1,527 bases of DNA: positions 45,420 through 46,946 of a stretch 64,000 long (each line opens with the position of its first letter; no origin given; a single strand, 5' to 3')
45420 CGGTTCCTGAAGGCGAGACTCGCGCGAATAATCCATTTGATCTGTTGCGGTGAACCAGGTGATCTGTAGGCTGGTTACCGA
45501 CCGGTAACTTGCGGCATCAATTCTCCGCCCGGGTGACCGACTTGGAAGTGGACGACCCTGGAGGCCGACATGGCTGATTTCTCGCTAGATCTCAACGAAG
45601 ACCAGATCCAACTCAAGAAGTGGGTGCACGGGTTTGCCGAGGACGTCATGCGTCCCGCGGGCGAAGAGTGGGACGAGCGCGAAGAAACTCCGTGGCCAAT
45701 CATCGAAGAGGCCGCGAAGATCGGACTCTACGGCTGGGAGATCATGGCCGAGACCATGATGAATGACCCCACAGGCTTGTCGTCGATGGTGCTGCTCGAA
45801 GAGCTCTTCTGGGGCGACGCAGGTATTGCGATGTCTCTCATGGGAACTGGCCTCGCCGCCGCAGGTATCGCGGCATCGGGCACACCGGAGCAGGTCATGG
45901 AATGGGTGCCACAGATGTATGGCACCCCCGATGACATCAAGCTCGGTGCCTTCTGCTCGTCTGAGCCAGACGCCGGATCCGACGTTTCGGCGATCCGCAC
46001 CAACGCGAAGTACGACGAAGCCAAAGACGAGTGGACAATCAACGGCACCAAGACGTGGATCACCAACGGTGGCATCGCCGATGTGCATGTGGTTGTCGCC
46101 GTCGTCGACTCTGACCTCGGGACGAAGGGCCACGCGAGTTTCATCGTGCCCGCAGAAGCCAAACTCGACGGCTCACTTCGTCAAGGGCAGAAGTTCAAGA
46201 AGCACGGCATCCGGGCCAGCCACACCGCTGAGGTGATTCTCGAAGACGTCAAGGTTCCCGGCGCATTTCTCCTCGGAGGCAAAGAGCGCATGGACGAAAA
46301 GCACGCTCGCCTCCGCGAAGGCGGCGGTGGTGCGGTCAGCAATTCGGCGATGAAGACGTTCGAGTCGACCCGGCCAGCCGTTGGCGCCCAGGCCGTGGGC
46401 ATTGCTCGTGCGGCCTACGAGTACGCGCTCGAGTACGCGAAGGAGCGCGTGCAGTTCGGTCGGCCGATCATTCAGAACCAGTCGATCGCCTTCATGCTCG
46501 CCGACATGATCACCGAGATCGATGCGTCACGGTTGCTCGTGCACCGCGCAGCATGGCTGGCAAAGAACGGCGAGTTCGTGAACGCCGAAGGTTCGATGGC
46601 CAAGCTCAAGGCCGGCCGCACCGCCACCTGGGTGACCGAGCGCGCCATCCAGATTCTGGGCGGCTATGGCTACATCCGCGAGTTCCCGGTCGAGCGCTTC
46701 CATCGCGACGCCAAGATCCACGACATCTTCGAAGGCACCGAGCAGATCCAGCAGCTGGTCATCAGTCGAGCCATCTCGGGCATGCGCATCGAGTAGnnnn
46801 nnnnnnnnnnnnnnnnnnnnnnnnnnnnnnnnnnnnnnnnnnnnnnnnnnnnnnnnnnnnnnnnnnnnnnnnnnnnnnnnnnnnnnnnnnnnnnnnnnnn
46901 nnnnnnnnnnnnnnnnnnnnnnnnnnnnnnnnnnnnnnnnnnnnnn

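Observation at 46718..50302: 3.4-kb integrase-less islet inserted into the 3' end of an acyl-CoA dehydrogenase gene, bracketed by 79-bp direct repeats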

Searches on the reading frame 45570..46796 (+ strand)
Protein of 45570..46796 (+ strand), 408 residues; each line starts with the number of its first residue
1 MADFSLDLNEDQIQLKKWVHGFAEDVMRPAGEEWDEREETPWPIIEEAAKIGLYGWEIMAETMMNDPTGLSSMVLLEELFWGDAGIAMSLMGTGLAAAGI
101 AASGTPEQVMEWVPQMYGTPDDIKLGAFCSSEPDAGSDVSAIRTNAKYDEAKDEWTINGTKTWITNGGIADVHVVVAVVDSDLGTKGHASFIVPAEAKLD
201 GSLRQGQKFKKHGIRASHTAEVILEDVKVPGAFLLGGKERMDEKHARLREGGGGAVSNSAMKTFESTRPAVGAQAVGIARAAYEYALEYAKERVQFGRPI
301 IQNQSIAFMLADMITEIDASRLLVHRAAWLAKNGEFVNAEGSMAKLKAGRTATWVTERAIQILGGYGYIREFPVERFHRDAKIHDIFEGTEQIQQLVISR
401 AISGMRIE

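Call 7: search_protein_families(library=pfam, proteins=[window:45570-46796:+], max_evalue=0.01)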
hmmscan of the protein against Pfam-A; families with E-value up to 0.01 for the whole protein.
window:45570-46796:+ (408 aa): 4 families
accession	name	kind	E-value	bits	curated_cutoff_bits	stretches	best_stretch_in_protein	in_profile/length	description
PF00441.29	Acyl-CoA_dh_1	-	2.4e-48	164.5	22.4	1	259-402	6-149/150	Acyl-CoA dehydrogenase, C-terminal domain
PF02770.24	Acyl-CoA_dh_M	-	2.8e-22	79.2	33.3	1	127-227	1-97/97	Acyl-CoA dehydrogenase, middle domain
PF08028.16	Acyl-CoA_dh_2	-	3.9e-22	79.4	22.7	1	271-390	3-132/134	Acyl-CoA dehydrogenase, C-terminal domain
PF02771.21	Acyl-CoA_dh_N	-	7.7e-17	62.1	22.9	1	9-116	1-109/113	Acyl-CoA dehydrogenase, N-terminal domain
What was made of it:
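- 45570..46796 (+): Acyl-CoA dehydrogenase gene (408 aa), the target gene. It is intact, and its last codons are now followed by element DNA. Pfam Acyl-CoA_dh_N, _M and _1 domains (call 7).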

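Call 8: find_related_loci(query=window:45570-46796:+, collection=genome_contigs, flank=10000)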
Query window:45570-46796:+ (408 aa) in genome_contigs; peptide patterns used: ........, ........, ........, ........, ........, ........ (x = any residue, [..] = any of these).
600 stretches matched a pattern (row limit reached: there are more); 592 encode a relative of the query (tblastn E <= 1e-3); the best 80 are kept; 80 distinct loci.
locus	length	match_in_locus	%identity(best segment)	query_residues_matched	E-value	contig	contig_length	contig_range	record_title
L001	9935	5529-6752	94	1-408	0e+0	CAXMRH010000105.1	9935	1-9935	MAG: uncultured Chthoniobacterales bacterium isolate 07C-BC-St07_bin.4.orig genome assembly, contig: k141_3065070, whole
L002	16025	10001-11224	93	1-408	0e+0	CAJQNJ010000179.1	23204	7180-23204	MAG: uncultured Acidimicrobiales bacterium isolate 10_20180412_Bin_METABAT_163_1 genome assembly, contig: c_000012206120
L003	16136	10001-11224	92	1-408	0e+0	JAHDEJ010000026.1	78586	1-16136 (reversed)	MAG: Acidimicrobiales bacterium isolate MAG-179 RZ_870, whole genome shotgun sequence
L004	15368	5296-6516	90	1-407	0e+0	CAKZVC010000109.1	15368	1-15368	MAG: uncultured Acidimicrobiales bacterium isolate L4_Bin_MAXBIN__068_sub_1 genome assembly, contig: c_000000385725, who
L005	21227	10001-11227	84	1-408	0e+0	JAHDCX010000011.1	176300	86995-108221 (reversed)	MAG: Acidimicrobiales bacterium isolate MAG-144 RZ_204, whole genome shotgun sequence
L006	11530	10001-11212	76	1-408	0e+0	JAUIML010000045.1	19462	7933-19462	MAG: Acidimicrobiia bacterium isolate Co_bin.99 NODE_15767_length_19462_cov_0.940315, whole genome shotgun sequence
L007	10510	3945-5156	76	1-408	0e+0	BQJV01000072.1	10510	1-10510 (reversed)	MAG: Acidimicrobiales bacterium DHS20C19 DNA, sequence072, whole genome shotgun sequence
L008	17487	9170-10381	76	1-408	0e+0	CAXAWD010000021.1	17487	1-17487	MAG TPA_asm: uncultured Acidimicrobiaceae bacterium isolate ERR2752157_concoct_11 genome assembly, contig: ERZ2772491.23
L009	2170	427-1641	75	1-408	0e+0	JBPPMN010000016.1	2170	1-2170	MAG: Acidimicrobiales bacterium isolate BIOS2019_out_072 k131_140767, whole genome shotgun sequence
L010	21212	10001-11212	74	1-408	0e+0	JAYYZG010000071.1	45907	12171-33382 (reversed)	MAG: Actinomycetota bacterium isolate XB_MAG1154 DB_MAG1154_0071, whole genome shotgun sequence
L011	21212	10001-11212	75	1-408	0e+0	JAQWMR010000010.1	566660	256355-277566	MAG: Acidimicrobiales bacterium isolate cluster2_bin.157 k141_739075, whole genome shotgun sequence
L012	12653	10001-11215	76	1-408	0e+0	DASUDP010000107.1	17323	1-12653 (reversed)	MAG TPA_asm: Acidimicrobiales bacterium isolate SMAG_U1329 k141_480553, whole genome shotgun sequence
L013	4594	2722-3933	76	1-408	0e+0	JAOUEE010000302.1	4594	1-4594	MAG: Acidimicrobiia bacterium isolate 4_1_Jan_SF_Bin55 4_1_Jan_SF_Bin55_scaffold_10159_c1, whole genome shotgun sequence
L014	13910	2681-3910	74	1-408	0e+0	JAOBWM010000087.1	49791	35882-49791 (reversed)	MAG: Acidimicrobiales bacterium isolate RYN_37 scaffold_976613, whole genome shotgun sequence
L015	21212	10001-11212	73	1-408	0e+0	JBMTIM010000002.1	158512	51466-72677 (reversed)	MAG: Acidimicrobiales bacterium isolate CJ_V8_S13_100percent_par_CJ_V8_S13_metabat.20 NODE_8_length_158512_cov_7.649583,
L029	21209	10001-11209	76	1-408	0e+0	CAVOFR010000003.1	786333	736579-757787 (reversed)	MAG: uncultured Acidimicrobiales bacterium isolate MFD09964.bin.1.83 genome assembly, contig: contig_43, whole genome sh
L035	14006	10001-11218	71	1-408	0e+0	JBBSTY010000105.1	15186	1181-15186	MAG: Acidimicrobiales bacterium isolate SVL2_sbin.32 SVL2_sbin.32_k141_1371977_L_15186_cov_12.0000, whole genome shotgun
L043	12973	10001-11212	71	1-408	0e+0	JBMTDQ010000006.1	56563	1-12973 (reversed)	MAG: Ilumatobacteraceae bacterium isolate LKB_V2_S15_50percent_par_metabat.74 NODE_122_length_56563_cov_6.557532, whole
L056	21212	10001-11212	70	1-408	0e+0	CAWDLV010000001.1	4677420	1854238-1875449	MAG: uncultured Acidimicrobiales bacterium isolate MFD04944.bin.2.42 genome assembly, contig: contig_14646, whole genome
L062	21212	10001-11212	75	1-408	0e+0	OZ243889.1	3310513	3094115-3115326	MAG: Acidimicrobiales bacterium isolate 5ddc0ae0-5968-44bb-aeef-ba4787dcb695 genome assembly, chromosome: 1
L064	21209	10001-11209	70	1-407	0e+0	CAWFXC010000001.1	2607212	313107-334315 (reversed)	MAG: uncultured Actinomycetes bacterium isolate MFD06714.bin.1.229 genome assembly, contig: contig_25239, whole genome s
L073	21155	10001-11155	72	1-390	0e+0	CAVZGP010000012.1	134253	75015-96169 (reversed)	MAG: Ilumatobacteraceae bacterium isolate MFD04716.bin.1.59 genome assembly, contig: contig_22933, whole genome shotgun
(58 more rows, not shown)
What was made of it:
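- Contigs of several relatives break within a few kb downstream of ACAD, which suggests population-level variability at this site (call 8).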

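Call 22: find_encoding_contigs(protein=window:45570-46796:+, flank=10000, max_places=10)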
Protein window:45570-46796:+ (408 aa): no gene with exactly this product is on record in the collection.

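Call 34: search_protein_families(library=pfam, proteins=[L001:6891-7991:+, L002:11342-12451:+, L029:11349-12452:+, L035:11342-12433:+, L056:11259-12347:+, L064:11289-12410:+, L043:11319-12701:+, L014:10262-11626:+, L073:20097-21134:+, L062:15630-16424:-], max_evalue=0.001)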
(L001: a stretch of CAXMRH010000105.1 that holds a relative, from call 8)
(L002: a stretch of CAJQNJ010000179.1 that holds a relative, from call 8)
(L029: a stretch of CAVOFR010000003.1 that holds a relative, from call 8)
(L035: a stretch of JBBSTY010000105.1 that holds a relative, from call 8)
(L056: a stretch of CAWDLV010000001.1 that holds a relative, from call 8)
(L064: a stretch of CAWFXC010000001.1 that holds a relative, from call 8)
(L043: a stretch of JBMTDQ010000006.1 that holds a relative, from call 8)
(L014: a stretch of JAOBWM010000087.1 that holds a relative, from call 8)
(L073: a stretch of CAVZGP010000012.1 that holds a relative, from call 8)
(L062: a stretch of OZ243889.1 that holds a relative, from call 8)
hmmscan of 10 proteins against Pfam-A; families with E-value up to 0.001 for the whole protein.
L001:6891-7991:+ (366 aa): 1 family
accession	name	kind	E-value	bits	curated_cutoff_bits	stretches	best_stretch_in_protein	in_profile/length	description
PF00589.27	Phage_integrase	-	3e-18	66.6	27.1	1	166-345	3-169/172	Phage integrase family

L002:11342-12451:+ (369 aa): 1 family
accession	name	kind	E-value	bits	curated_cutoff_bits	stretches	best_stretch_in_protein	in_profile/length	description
PF00589.27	Phage_integrase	-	7.5e-19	68.6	27.1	1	188-348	24-169/172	Phage integrase family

L029:11349-12452:+ (367 aa): 1 family
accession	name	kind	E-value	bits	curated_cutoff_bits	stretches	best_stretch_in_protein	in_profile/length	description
PF00589.27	Phage_integrase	-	1.2e-19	71.1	27.1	1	165-345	2-169/172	Phage integrase family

L035:11342-12433:+ (363 aa): 3 families
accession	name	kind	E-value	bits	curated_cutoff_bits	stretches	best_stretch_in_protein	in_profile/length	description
PF00589.27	Phage_integrase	-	6.9e-20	71.9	27.1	1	165-348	2-171/172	Phage integrase family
PF11917.13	DUF3435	-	2.7e-05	23.8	25.8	0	264-352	158-245/418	Protein of unknown function (DUF3435)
PF13102.12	Phage_int_SAM_5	-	0.00051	20.8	22.3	1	100-150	46-93/98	Phage integrase SAM-like domain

L056:11259-12347:+ (362 aa): 1 family
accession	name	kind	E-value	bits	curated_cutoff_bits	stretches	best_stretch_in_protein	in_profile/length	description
PF00589.27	Phage_integrase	-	1.6e-16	61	27.1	1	165-342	3-169/172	Phage integrase family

L064:11289-12410:+ (373 aa): 1 family
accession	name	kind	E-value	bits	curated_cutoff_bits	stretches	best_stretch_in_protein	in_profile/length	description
PF00589.27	Phage_integrase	-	6.3e-19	68.8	27.1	1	166-341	3-168/172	Phage integrase family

L043:11319-12701:+ (460 aa): 3 families
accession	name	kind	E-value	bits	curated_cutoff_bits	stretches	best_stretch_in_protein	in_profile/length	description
PF11794.13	HpaB_N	-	8.1e-61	206.4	35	1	3-249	1-270/270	4-hydroxyphenylacetate 3-hydroxylase N terminal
PF03241.18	HpaB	-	7.6e-47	159.5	25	1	272-454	19-201/202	4-hydroxyphenylacetate 3-hydroxylase C terminal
PF02770.24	Acyl-CoA_dh_M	-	0.00011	22.8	33.3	1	151-207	20-75/97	Acyl-CoA dehydrogenase, middle domain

L014:10262-11626:+ (454 aa): 5 families
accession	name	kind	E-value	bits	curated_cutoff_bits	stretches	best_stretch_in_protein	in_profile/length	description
PF01370.27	Epimerase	-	5.5e-25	88.6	20.9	1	122-362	1-239/240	NAD dependent epimerase/dehydratase family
PF01073.25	3Beta_HSD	-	7.9e-19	68.2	22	1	123-300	1-191/280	3-beta hydroxysteroid dehydrogenase/isomerase family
PF07993.18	NAD_binding_4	-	8.5e-11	41.9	20.1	1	174-346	77-257/258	Male sterility protein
PF16363.11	GDP_Man_Dehyd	-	1.3e-09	38.4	27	1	124-294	2-187/332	GDP-mannose 4,6 dehydratase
PF13460.12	NAD_binding_10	-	3.2e-09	37.3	27.2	1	126-288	1-144/184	NAD(P)H-binding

L073:20097-21134:+ (345 aa): 1 family
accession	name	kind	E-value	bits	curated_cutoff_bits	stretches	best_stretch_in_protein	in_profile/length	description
PF07751.16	Abi_2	-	3.9e-44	151.6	25.6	1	62-259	1-184/184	Abi-like protein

L062:15630-16424:- (264 aa): 4 families
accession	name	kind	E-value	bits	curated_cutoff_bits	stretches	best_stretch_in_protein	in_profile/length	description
PF13649.12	Methyltransf_25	-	9.4e-14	52.3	27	1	46-138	2-97/97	Methyltransferase domain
PF08241.18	Methyltransf_11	-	1.1e-10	42.5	21.2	1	46-142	1-95/95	Methyltransferase domain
PF08242.18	Methyltransf_12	-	1.3e-06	29.4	30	1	46-140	1-98/98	Methyltransferase domain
PF13489.12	Methyltransf_23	-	0.00027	21.2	27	1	27-146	7-120/164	Methyltransferase domain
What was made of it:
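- A tyrosine integrase (PF00589, E 1e-16 to 1e-20) lies immediately after the ACAD stop codon in L001, L002, L029, L035, L056 and L064 (call 34).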

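Call 44: search_protein_families(library=ncbifam, proteins=[L001:6891-7991:+], max_evalue=0.01)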
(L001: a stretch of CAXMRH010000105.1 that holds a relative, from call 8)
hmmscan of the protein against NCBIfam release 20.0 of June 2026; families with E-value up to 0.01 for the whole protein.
L001:6891-7991:+ (366 aa): 7 families
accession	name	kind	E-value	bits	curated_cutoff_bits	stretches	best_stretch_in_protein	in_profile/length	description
NF040815.2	recomb_XerA_Arch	equivalog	1.6e-14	54.1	220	1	100-343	35-253/263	site-specific tyrosine recombinase/integron integrase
TIGR02224.1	recomb_XerC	equivalog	2e-12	47.1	335.15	1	81-343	23-276/295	tyrosine recombinase XerC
TIGR02225.1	recomb_XerD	equivalog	2.1e-11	43.7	329.6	1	98-337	36-268/290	site-specific tyrosine recombinase XerD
NF001399.0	PRK00283.1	subfamily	9.9e-11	41.4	279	1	80-343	31-282/300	tyrosine recombinase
TIGR02249.1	integrase_gron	subfamily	9.4e-10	38.3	265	1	291-352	248-308/315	integron integrase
NF002331.0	PRK01287.1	subfamily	4.9e-07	29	371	1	123-337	99-306/365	site-specific tyrosine recombinase XerC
NF011946.0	PRK15417.1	equivalog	8.8e-05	21.8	435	1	291-346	263-317/337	integron integrase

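Call 46: find_related_loci(query=L001:6891-7991:+, collection=viral_contigs, flank=10000)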
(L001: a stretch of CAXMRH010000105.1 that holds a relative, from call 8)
Query L001:6891-7991:+ (366 aa) in viral_contigs; peptide patterns used: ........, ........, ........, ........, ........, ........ (x = any residue, [..] = any of these).
16 stretches matched a pattern; 2 encode a relative of the query (tblastn E <= 1e-3); 2 distinct loci.
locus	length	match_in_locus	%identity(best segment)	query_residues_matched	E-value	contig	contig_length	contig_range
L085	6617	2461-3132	22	1-210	1e-9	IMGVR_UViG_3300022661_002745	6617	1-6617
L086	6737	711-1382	22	1-210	1e-9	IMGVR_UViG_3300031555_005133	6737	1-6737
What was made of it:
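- Tried and rejected: Only two distant 22%-identity hits (call 46).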

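Call 47: search_protein_families(library=pfam, proteins=[L029:13738-14307:-, L029:14304-14909:-, L029:15614-16435:-, L029:16410-17252:-, L029:17784-18911:-, L029:19349-19888:+, L029:19932-21128:-, L002:12699-13247:-, L002:13285-13884:+, L002:14522-15400:-], max_evalue=0.001)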
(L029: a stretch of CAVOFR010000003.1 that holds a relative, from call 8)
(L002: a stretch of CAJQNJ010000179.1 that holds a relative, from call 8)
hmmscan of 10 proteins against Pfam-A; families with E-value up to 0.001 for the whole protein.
L029:13738-14307:- (189 aa): 1 family
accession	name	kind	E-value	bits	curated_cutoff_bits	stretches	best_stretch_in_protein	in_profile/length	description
PF00484.24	Pro_CA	-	1.7e-13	51.6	25.7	1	46-110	2-69/156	Carbonic anhydrase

L029:14304-14909:- (201 aa): 1 family
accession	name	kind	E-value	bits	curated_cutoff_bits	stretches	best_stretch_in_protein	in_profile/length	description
PF00582.32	Usp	-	2.6e-07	31.7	24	1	72-184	3-113/141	Universal stress protein family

L029:15614-16435:- (273 aa): 0 families

L029:16410-17252:- (280 aa): 2 families
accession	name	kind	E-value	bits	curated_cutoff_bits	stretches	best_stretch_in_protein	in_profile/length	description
PF13649.12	Methyltransf_25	-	1.5e-07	32.5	27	1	65-158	1-97/97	Methyltransferase domain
PF08241.18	Methyltransf_11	-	8.4e-06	26.8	21.2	1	67-160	2-93/95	Methyltransferase domain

L029:17784-18911:- (375 aa): 1 family
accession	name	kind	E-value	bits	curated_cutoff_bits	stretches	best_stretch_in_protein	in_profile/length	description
PF00582.32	Usp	-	1.3e-23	84.6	24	2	164-293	18-140/141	Universal stress protein family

L029:19349-19888:+ (179 aa): 0 families

L029:19932-21128:- (398 aa): 1 family
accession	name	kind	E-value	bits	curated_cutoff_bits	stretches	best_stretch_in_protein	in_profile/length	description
PF00999.27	Na_H_Exchanger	-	6.6e-47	160.6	26.2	1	22-376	2-373/375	Sodium/hydrogen exchanger, transmembrane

L002:12699-13247:- (182 aa): 1 family
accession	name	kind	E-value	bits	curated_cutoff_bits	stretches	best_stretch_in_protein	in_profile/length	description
PF12728.13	HTH_17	-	3.6e-07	30.8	27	1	114-166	1-46/51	Helix-turn-helix domain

L002:13285-13884:+ (199 aa): 1 family
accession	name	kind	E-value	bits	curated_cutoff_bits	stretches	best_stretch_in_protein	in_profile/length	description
PF13384.12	HTH_23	-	0.00022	21.4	24.6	1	105-127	18-40/50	Homeodomain-like domain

L002:14522-15400:- (292 aa): 2 families
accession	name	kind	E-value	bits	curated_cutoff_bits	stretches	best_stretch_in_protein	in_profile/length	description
PF00072.30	Response_reg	-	9.8e-27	93.8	30.2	1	80-192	1-111/111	Response regulator receiver domain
PF00196.25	GerE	-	1.3e-14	54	23.5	1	229-283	3-57/57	Bacterial regulatory proteins, luxR family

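Call 48: search_protein_families(library=pfam, proteins=[L056:12269-13111:-, L056:13108-13659:-, L056:14046-14507:-, L056:14504-15193:-, L056:15339-17339:+, L056:17336-18553:+, L056:18550-19077:+, L056:19823-20806:+, L064:12429-13052:-, L064:15363-16490:+], max_evalue=0.001)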
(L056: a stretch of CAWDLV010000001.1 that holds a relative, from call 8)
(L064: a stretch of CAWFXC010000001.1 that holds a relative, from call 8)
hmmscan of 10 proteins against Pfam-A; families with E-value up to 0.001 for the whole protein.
L056:12269-13111:- (280 aa): 0 families

L056:13108-13659:- (183 aa): 0 families

L056:14046-14507:- (153 aa): 0 families

L056:14504-15193:- (229 aa): 0 families

L056:15339-17339:+ (666 aa): 2 families
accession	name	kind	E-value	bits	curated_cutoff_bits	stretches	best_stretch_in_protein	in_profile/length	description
PF02384.22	N6_Mtase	-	2.2e-59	201.7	20.4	1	152-448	6-277/311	N-6 DNA Methylase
PF12161.14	HsdM_N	-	2.1e-27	96.8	24.5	1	11-137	3-135/135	HsdM N-terminal domain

L056:17336-18553:+ (405 aa): 1 family
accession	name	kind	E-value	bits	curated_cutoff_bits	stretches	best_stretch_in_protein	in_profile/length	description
PF01420.25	Methylase_S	-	1.3e-20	74.7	22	1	8-162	9-154/168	Type I restriction modification DNA specificity domain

L056:18550-19077:+ (175 aa): 1 family
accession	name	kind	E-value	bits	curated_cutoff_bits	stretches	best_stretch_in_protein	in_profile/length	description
PF07929.16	PRiA4_ORF3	-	4e-52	176.9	26.6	1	8-152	2-149/173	Plasmid pRiA4b ORF-3-like protein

L056:19823-20806:+ (327 aa): 1 family
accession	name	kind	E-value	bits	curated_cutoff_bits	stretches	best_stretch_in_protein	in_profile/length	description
PF04313.20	HSDR_N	-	1.4e-10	41.8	25.1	1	125-213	108-196/198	Type I restriction enzyme R protein N terminus (HSDR_N)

L064:12429-13052:- (207 aa): 2 families
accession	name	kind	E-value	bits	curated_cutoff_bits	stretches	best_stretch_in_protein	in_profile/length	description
PF12728.13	HTH_17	-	4e-12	46.6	27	1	124-166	2-44/51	Helix-turn-helix domain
PF13338.12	AbiEi_4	-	0.00013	22.5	25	1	123-149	13-38/49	Transcriptional regulator, AbiEi antitoxin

L064:15363-16490:+ (375 aa): 2 families
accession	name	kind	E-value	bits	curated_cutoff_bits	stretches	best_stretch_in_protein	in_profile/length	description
PF06441.18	EHN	-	9.2e-23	81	22.8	1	30-89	48-107/107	Epoxide hydrolase N terminus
PF00561.26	Abhydrolase_1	-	1.1e-08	35.5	25.8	1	75-171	2-90/245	alpha/beta hydrolase fold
